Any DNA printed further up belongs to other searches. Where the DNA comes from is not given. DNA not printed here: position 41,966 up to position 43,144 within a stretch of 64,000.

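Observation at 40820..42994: Two extra cistrons translationally coupled to fbiC: a DUF1295 reductase-like membrane protein and a secreted M20D amidohydrolase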

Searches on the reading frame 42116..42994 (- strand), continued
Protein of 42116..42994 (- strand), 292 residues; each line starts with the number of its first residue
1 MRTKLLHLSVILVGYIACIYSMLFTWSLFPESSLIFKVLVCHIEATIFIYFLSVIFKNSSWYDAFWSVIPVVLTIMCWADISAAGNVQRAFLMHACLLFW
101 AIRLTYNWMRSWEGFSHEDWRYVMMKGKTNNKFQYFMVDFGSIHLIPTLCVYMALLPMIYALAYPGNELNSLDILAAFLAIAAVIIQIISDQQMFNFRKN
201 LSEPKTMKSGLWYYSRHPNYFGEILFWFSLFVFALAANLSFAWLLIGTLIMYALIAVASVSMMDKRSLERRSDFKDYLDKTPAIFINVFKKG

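Call 43: find_encoding_contigs(protein=P0077, flank=8000, max_places=1)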
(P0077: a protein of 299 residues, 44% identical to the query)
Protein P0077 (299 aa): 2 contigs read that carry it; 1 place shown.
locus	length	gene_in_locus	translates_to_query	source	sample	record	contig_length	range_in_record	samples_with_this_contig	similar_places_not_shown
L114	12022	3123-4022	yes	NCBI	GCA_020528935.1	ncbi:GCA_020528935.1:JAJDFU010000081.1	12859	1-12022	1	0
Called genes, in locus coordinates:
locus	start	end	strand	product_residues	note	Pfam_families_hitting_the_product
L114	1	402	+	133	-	?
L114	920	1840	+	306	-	PF13424:TPR_12 (faint), PF13428:TPR_14 (faint), PF07719:TPR_2 (faint), PF13181:TPR_8 (faint), PF13431:TPR_17 (faint), PF13432:TPR_16 (faint), PF14559:TPR_19 (faint)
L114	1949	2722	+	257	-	PF13174:TPR_6 (faint), PF13428:TPR_14 (faint), PF25058:ARM_TT21 (faint), PF14559:TPR_19 (weak)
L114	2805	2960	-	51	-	PF00468:Ribosomal_L34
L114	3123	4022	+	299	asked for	PF06966:DUF1295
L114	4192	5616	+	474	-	PF01510:Amidase_2, PF18962:Por_Secre_tail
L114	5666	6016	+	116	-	-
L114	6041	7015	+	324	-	PF13489:Methyltransf_23, PF13847:Methyltransf_31, PF01209:Ubie_methyltran, PF08241:Methyltransf_11, PF08242:Methyltransf_12, PF13649:Methyltransf_25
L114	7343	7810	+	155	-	PF00903:Glyoxalase (weak)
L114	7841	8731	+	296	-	PF19576:Acyltransf_2, PF01553:Acyltransferase (weak)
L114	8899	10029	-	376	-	PF03590:AsnA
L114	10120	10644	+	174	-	PF10604:Polyketide_cyc2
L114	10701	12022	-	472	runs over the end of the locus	-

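Call 44: find_encoding_contigs(protein=P0087, flank=8000, max_places=1)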
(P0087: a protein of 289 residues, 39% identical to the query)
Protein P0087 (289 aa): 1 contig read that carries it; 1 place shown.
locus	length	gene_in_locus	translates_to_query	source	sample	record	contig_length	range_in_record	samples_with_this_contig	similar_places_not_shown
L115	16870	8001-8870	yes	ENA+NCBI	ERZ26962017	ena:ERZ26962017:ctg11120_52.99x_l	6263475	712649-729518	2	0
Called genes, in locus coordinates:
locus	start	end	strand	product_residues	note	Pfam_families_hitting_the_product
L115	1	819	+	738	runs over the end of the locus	PF04879:Molybdop_Fe4S4, PF00384:Molybdopterin, PF01568:Molydop_binding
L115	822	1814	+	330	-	PF00106:adh_short, PF13561:adh_short_C2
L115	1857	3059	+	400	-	PF01103:Omp85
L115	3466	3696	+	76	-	PF04255:DUF433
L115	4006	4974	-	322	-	PF01073:3Beta_HSD, PF01370:Epimerase, PF02719:Polysacc_synt_2 (weak), PF04321:RmlD_sub_bind, PF05368:NmrA, PF13460:NAD_binding_10, PF16363:GDP_Man_Dehyd, PF07993:NAD_binding_4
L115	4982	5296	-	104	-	-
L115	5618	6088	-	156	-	-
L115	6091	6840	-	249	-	PF02544:Steroid_dh, PF06966:DUF1295 (weak)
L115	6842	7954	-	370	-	PF00685:Sulfotransfer_1, PF13469:Sulfotransfer_3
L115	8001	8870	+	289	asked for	PF06966:DUF1295, PF02544:Steroid_dh (weak)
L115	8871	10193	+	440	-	PF02321:OEP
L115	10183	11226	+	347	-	PF00364:Biotin_lipoyl (faint), PF25917:BSH_RND, PF25919:BSH_CusB (weak), PF25973:BSH_CzcB (weak), PF25984:BSH_YknX (faint), PF25967:RND-MFP_C (faint), PF25975:CzcB_C, PF25989:YknX_C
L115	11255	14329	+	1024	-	PF00873:ACR_tran, PF03176:MMPL (faint)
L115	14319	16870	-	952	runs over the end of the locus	PF13620:CarboxypepD_reg, PF13715:CarbopepD_reg_2, PF07715:Plug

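Call 51: find_encoding_contigs(protein=P0066, flank=10000, max_places=1)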
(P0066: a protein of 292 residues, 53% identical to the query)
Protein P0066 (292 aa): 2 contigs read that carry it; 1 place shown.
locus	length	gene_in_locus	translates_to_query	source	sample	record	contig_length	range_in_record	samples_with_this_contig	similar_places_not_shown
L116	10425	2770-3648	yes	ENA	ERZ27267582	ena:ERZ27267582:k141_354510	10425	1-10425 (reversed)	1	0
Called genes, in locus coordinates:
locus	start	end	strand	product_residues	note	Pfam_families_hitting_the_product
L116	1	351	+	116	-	?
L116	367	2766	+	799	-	PF04055:Radical_SAM, PF19288:CofH_C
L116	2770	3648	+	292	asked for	PF06966:DUF1295, PF02544:Steroid_dh (weak)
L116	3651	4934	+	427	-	PF01546:Peptidase_M20, PF07687:M20_dimer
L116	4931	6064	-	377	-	PF00478:IMPDH (faint), PF03060:NMO, PF01070:FMN_dh (weak)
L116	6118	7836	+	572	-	PF00890:FAD_binding_2, PF01266:DAO (faint), PF12831:FAD_oxidored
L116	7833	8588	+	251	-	PF00106:adh_short, PF08659:KR (weak), PF13561:adh_short_C2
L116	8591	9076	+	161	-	PF13577:SnoaL_4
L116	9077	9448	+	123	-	PF12680:SnoaL_2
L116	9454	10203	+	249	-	PF03740:PdxJ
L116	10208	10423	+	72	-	?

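Call 52: find_encoding_contigs(protein=P0074, flank=10000, max_places=1)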
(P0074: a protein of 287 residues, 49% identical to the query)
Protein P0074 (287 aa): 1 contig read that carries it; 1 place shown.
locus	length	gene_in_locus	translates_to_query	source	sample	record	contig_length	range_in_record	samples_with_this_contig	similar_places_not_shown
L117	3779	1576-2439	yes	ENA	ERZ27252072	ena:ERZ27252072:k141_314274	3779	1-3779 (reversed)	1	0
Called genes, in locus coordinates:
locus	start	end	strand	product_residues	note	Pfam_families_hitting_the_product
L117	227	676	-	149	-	PF00011:HSP20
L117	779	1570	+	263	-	PF23441:SDR (weak), PF00106:adh_short, PF08659:KR, PF13561:adh_short_C2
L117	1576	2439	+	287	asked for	PF06966:DUF1295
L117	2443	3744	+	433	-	PF01546:Peptidase_M20, PF07687:M20_dimer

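Call 54: predict_structure(alignment_id=A2)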
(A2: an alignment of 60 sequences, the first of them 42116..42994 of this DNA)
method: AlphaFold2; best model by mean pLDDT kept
length: 292 residues; sequences in the alignment: 60
mean_pLDDT: 95.5   pTM: 0.92
mean pLDDT of the five models: 95.5, 95.1, 94.7, 94.5, 93.5
residues with pLDDT >= 90: 273; 70-90: 18; 50-70: 1; < 50: 0
segments of 3 or more residues with pLDDT < 50: none
pLDDT, mean of each block of 10 residues (from residue 1): 90 98 97 96 98 95 94 96 93 98 96 91 94 97 97 97 95 98 98 95 92 97 98 98 98 95 95 96 93 76
secondary structure, 60 per line:
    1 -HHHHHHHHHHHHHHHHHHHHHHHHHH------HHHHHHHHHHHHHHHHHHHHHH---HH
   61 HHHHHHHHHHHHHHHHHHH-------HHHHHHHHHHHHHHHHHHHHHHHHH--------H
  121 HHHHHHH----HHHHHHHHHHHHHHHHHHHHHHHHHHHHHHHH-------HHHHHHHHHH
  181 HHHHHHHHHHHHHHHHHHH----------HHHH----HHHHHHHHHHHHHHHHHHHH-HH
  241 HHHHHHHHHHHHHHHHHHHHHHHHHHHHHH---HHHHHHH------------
elements in order: H2-27 H34-55 H59-79 H87-111 H120-127 H132-163 H171-199 H210-213 H218-237 H239-270 H274-280

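Call 57: find_homologous_proteins(query=P0074, max_evalue=1e-60)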
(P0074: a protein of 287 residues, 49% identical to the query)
Query P0074 (287 aa): 1175 proteins with E <= 1e-60 among 5832 candidates; the best 120 are listed.
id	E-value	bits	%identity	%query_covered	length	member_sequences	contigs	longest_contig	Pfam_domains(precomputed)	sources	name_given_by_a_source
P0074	1.4e-187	640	100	100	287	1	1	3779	PF06966.18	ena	-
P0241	3.9e-156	537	87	96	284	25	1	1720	PF06966.18,PF02544.22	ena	-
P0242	2.2e-129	449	72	96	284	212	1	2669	PF06966.18,PF02544.22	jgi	jgi:steroid 5-alpha reductase family enzyme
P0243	1.6e-122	427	69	96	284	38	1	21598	PF06966.18,PF02544.22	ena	-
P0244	7.7e-119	414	66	96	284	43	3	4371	PF06966.18,PF02544.22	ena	-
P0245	6.6e-117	408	65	96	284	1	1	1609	PF06966.18,PF02544.22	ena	-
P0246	4.6e-115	402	64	98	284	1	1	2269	PF06966.18,PF02544.22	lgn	-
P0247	1.3e-113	397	66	92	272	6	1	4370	PF06966.18,PF02544.22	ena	-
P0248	5.9e-112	392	65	94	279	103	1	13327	PF06966.18,PF02544.22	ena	-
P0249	4.7e-111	389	63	96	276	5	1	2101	PF06966.18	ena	-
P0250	5.6e-110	385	60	96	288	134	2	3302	PF06966.18,PF04191.19,PF02544.22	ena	-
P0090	5.8e-110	385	62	97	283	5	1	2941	PF06966.18,PF02544.22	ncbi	-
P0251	1.7e-109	384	60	98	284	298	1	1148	PF06966.18,PF02544.22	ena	-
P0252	5.1e-109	382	64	94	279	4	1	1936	PF06966.18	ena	-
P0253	6.7e-109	382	64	94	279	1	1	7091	PF06966.18,PF02544.22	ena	-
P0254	1.5e-108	381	62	96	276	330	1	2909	PF06966.18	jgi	-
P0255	8.7e-108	378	62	97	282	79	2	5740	PF06966.18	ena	-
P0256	1.8e-107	377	59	95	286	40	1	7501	PF06966.18,PF02544.22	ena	-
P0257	5.3e-107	376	60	98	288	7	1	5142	PF06966.18,PF02544.22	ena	-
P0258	5.4e-107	376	59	98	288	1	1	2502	PF06966.18,PF02544.22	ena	-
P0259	9.0e-107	375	61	96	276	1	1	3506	PF06966.18,PF02544.22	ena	-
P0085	1.9e-106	374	59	97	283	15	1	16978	PF06966.18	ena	-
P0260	3.7e-106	373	58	98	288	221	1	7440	PF06966.18,PF04191.19,PF02544.22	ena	-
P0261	9.1e-106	372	59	98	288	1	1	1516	PF06966.18,PF02544.22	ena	-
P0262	1.0e-105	371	59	98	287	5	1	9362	PF06966.18,PF04191.19,PF02544.22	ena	-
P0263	1.6e-105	371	59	98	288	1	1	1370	PF06966.18,PF02544.22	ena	-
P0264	6.0e-105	369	58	97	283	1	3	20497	PF06966.18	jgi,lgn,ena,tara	tara:strand:- start:1374 stop:2225 length:852 start_codon:yes stop_codon:yes gene_type:complete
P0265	6.0e-105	369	58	98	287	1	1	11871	PF06966.18,PF02544.22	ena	-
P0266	2.9e-104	367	59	98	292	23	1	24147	PF06966.18,PF02544.22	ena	-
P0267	1.1e-103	365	60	89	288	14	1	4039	PF06966.18,PF04191.19,PF02544.22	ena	-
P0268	6.8e-103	362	63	88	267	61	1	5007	PF06966.18,PF02544.22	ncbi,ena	-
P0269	1.4e-101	358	59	93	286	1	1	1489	PF06966.18,PF02544.22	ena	-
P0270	1.9e-99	351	55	95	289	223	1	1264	PF06966.18,PF02544.22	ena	-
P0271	2.4e-98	347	57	94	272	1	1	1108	PF06966.18,PF02544.22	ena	-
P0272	5.6e-98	346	60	91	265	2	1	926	PF06966.18,PF02544.22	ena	-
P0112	7.3e-97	342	60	86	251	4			PF06966.18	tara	tara:strand:- start:730 stop:1485 length:756 start_codon:yes stop_codon:yes gene_type:complete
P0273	1.9e-96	341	55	95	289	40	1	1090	PF06966.18,PF02544.22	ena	-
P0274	9.5e-96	339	71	73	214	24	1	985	PF06966.18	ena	-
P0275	1.5e-95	338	52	98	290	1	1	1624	PF04140.20,PF06966.18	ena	-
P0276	4.1e-95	337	54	93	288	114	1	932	PF04140.20,PF06966.18,PF02544.22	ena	-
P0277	7.0e-95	336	53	97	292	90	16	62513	PF04140.20,PF06966.18,PF02544.22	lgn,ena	-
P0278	1.8e-94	334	54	93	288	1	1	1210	PF04140.20,PF06966.18,PF02544.22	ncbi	-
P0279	2.7e-94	334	54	93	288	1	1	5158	PF04140.20,PF06966.18,PF02544.22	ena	-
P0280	3.5e-94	334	54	93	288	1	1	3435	PF04140.20,PF06966.18,PF02544.22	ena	-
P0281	5.6e-94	333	53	93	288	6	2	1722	PF04140.20,PF06966.18,PF02544.22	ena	-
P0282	7.4e-94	333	63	81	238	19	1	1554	PF06966.18,PF02544.22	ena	-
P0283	2.1e-93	331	55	96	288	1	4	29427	PF04140.20,PF06966.18,PF02544.22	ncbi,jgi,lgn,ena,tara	tara:strand:- start:5848 stop:6714 length:867 start_codon:yes stop_codon:yes gene_type:complete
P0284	2.2e-93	331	62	82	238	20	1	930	PF06966.18,PF04191.19,PF02544.22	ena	-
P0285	3.0e-93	330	52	99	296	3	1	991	PF06966.18,PF02544.22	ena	-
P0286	5.2e-93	330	52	99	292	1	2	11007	PF04140.20,PF06966.18,PF02544.22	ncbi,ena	-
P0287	5.2e-93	330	52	99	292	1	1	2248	PF04140.20,PF06966.18,PF02544.22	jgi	-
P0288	7.6e-93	329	52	99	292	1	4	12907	PF04140.20,PF06966.18,PF02544.22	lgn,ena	-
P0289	7.6e-93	329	52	99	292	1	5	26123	PF04140.20,PF06966.18,PF02544.22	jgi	-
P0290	9.9e-93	329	51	99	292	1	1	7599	PF04140.20,PF06966.18,PF02544.22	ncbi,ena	-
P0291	1.4e-92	328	52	99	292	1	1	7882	PF04140.20,PF06966.18,PF02544.22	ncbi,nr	ncbi:MAG: DUF1295 domain-containing protein [Pseudomonadota bacterium]|nr:DUF1295 domain-containing 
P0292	1.5e-92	328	52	99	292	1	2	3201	PF04140.20,PF06966.18,PF02544.22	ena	-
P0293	1.5e-92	328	52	99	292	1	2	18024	PF04140.20,PF06966.18,PF02544.22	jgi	-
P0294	1.6e-92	328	52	99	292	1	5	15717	PF04140.20,PF06966.18,PF02544.22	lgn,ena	-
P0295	1.6e-92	328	52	99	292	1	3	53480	PF04140.20,PF06966.18,PF02544.22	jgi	-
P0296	2.2e-92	328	52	99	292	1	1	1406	PF04140.20,PF06966.18,PF02544.22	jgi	-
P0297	2.2e-92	328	53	98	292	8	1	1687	PF06966.18,PF02544.22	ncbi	-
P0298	9.6e-92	326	51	99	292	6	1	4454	PF04140.20,PF06966.18,PF02544.22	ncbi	-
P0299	9.9e-92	326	52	99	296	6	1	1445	PF06966.18,PF02544.22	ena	-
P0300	1.4e-91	325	51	99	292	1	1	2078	PF04140.20,PF06966.18,PF02544.22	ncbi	-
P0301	2.4e-91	324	51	99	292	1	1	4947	PF04140.20,PF06966.18,PF02544.22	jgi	-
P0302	3.2e-91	324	57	88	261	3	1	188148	PF06966.18,PF02544.22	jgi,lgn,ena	-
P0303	3.9e-91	324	52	98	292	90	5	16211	PF06966.18,PF02544.22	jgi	-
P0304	5.6e-91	323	52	97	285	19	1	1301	PF06966.18,PF02544.22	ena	-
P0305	5.8e-91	323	51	99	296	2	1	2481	PF06966.18,PF02544.22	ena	-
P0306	8.2e-91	323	63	78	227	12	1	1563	PF06966.18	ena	-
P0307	8.3e-91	323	50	97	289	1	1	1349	PF04140.20,PF06966.18,PF02544.22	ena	-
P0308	1.3e-90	322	54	89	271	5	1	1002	PF04140.20,PF06966.18,PF02544.22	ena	-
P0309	2.1e-90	321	49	97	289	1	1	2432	PF04140.20,PF06966.18,PF02544.22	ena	-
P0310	2.4e-90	321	51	99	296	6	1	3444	PF06966.18,PF02544.22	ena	-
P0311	2.5e-90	321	50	97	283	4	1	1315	PF06966.18,PF02544.22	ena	-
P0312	2.9e-90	321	55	96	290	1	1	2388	PF06966.18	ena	-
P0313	7.8e-90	319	49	97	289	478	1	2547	PF04140.20,PF06966.18,PF02544.22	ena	-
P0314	8.1e-90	319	49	97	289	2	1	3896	PF04140.20,PF06966.18,PF02544.22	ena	-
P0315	9.3e-90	319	49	97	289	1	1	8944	PF04140.20,PF06966.18,PF02544.22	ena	-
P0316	9.5e-90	319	49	97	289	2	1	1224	PF04140.20,PF06966.18,PF02544.22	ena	-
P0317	1.2e-89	319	49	97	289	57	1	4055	PF04140.20,PF06966.18,PF02544.22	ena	-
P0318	1.2e-89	319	49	97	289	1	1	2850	PF04140.20,PF06966.18,PF02544.22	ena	-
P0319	4.0e-89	317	49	97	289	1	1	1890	PF04140.20,PF06966.18,PF02544.22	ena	-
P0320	4.9e-89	317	49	97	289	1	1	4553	PF04140.20,PF06966.18,PF02544.22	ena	-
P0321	5.6e-89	317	49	97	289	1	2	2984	PF04140.20,PF06966.18,PF02544.22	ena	-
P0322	5.8e-89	316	49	97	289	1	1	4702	PF04140.20,PF06966.18,PF02544.22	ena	-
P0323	6.3e-89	316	49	97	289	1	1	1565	PF04140.20,PF06966.18,PF02544.22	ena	-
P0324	8.1e-89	316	49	97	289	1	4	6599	PF04140.20,PF06966.18,PF02544.22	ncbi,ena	-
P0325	8.2e-89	316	49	97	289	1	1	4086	PF04140.20,PF06966.18,PF02544.22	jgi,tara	tara:strand:- start:441 stop:1310 length:870 start_codon:yes stop_codon:yes gene_type:complete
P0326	8.6e-89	316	52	94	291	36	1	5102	PF06966.18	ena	-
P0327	9.1e-89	316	49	97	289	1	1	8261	PF04140.20,PF06966.18,PF02544.22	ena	-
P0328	1.3e-88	315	49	97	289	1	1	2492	PF04140.20,PF06966.18,PF02544.22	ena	-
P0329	1.8e-88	315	49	97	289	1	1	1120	PF04140.20,PF06966.18,PF02544.22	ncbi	-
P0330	1.8e-88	315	49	97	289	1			PF04140.20,PF06966.18,PF02544.22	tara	tara:strand:+ start:70 stop:939 length:870 start_codon:yes stop_codon:yes gene_type:complete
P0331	2.0e-88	315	48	97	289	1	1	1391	PF04140.20,PF06966.18,PF02544.22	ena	-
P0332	2.2e-88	315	49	97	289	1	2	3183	PF04140.20,PF06966.18,PF02544.22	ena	-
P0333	2.4e-88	314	53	94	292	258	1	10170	PF06966.18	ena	-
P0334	2.5e-88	314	49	98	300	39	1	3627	PF06966.18,PF02544.22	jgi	jgi:steroid 5-alpha reductase family enzyme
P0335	4.2e-88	314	48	97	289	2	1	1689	PF04140.20,PF06966.18,PF02544.22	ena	-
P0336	5.3e-88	313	48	97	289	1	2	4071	PF04140.20,PF06966.18,PF02544.22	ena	-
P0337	5.8e-88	313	48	97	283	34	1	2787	PF06966.18,PF02544.22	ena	-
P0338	6.3e-88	313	50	95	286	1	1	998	PF06966.18,PF02544.22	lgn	-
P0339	6.4e-88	313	48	97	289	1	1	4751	PF04140.20,PF06966.18,PF02544.22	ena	-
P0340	4.3e-87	310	48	97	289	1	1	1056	PF04140.20,PF06966.18,PF02544.22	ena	-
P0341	6.1e-87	310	54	86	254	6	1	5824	PF04140.20,PF06966.18,PF02544.22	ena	-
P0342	2.3e-86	308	52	94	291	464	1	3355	PF06966.18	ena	-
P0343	2.4e-86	308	51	89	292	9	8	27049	PF06966.18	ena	-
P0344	5.5e-86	307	52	94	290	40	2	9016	PF06966.18,PF02544.22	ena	-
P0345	6.3e-86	307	51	97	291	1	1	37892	PF06966.18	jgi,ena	-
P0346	9.2e-86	306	51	96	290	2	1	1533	PF06966.18,PF02544.22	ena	-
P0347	1.0e-83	299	49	96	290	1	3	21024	PF04140.20,PF06966.18,PF02544.22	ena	-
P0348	1.1e-83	299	51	96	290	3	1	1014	PF06966.18,PF02544.22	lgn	-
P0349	3.9e-83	297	54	85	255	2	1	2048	PF06966.18,PF02544.22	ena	-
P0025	1.3e-82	296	51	98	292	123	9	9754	PF06966.18,PF02544.22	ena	-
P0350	3.5e-80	288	45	98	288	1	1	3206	PF06966.18,PF02544.22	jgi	-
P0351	8.5e-80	286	53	82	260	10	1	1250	PF04140.20,PF06966.18,PF02544.22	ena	-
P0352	9.9e-80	286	45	98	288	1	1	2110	PF06966.18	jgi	-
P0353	2.3e-79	285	45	98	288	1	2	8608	PF06966.18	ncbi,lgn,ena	-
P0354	2.6e-79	285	45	98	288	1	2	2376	PF06966.18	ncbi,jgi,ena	jgi:steroid 5-alpha reductase family enzyme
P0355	2.8e-79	285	45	98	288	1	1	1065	PF06966.18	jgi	-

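Call 58: find_encoding_contigs(protein=P0243, flank=10000, max_places=2)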
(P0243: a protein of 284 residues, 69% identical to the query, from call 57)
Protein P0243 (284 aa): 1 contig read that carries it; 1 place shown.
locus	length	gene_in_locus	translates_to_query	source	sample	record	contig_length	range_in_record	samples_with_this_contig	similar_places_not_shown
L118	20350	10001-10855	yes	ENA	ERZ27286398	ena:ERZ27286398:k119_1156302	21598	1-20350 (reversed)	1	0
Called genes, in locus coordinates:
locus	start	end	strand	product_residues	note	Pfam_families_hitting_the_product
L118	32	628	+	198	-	PF02586:SRAP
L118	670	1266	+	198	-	PF00230:MIP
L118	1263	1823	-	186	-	PF00440:TetR_N (weak)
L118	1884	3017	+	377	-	PF07690:MFS_1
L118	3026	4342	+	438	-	PF00202:Aminotran_3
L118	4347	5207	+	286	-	PF12146:Hydrolase_4, PF00561:Abhydrolase_1, PF12697:Abhydrolase_6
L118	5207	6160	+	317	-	PF13191:AAA_16 (weak), PF07724:AAA_2 (weak), PF07726:AAA_3 (faint), PF07728:AAA_5, PF00004:AAA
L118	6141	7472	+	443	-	PF05762:VWA_CoxE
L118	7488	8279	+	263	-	PF08241:Methyltransf_11 (weak), PF08242:Methyltransf_12 (weak)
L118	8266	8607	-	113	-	-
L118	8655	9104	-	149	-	PF00011:HSP20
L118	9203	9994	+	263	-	PF23441:SDR (weak), PF00106:adh_short, PF08659:KR, PF13561:adh_short_C2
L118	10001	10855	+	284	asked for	PF06966:DUF1295, PF02544:Steroid_dh (weak)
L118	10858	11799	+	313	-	PF08240:ADH_N, PF16912:Glu_dehyd_C (faint), PF00107:ADH_zinc_N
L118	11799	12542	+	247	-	PF01925:TauE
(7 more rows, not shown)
